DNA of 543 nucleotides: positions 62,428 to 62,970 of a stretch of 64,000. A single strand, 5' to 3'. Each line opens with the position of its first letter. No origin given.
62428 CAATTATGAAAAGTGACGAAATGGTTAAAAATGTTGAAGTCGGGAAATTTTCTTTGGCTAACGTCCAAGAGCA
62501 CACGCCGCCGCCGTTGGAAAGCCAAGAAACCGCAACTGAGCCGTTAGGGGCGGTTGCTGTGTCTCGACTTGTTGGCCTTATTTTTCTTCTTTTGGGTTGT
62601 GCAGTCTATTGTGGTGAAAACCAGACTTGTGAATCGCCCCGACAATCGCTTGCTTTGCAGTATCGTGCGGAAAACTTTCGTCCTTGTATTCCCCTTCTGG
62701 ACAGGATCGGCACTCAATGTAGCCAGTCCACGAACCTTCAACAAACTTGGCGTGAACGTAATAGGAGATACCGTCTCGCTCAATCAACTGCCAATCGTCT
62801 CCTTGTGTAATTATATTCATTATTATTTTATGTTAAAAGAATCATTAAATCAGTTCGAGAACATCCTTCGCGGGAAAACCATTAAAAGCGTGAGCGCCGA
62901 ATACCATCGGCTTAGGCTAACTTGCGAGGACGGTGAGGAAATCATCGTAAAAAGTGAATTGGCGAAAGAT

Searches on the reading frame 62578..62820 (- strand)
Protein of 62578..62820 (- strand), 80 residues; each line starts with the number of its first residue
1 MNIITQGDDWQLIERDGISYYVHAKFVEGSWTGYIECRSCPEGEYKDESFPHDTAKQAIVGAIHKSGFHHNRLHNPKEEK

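Call 27: search_protein_families(library=pfam, proteins=[window:62578-62820:-], max_evalue=0.1)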
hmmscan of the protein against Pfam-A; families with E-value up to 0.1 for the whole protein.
window:62578-62820:- (80 aa): 2 families
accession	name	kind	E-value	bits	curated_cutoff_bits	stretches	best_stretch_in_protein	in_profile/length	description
PF12197.13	lci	-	0.077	13.3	20.3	0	14-36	17-42/44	LCI fold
PF07699.19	Ephrin_rec_like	-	0.079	13.2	23.1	0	33-48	7-22/48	Tyrosine-protein kinase ephrin type A/B receptor-like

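Call 28: search_protein_families(library=phrogs, proteins=[window:62578-62820:-], max_evalue=0.01)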
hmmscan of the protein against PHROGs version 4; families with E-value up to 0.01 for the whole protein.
window:62578-62820:- (80 aa): 0 families
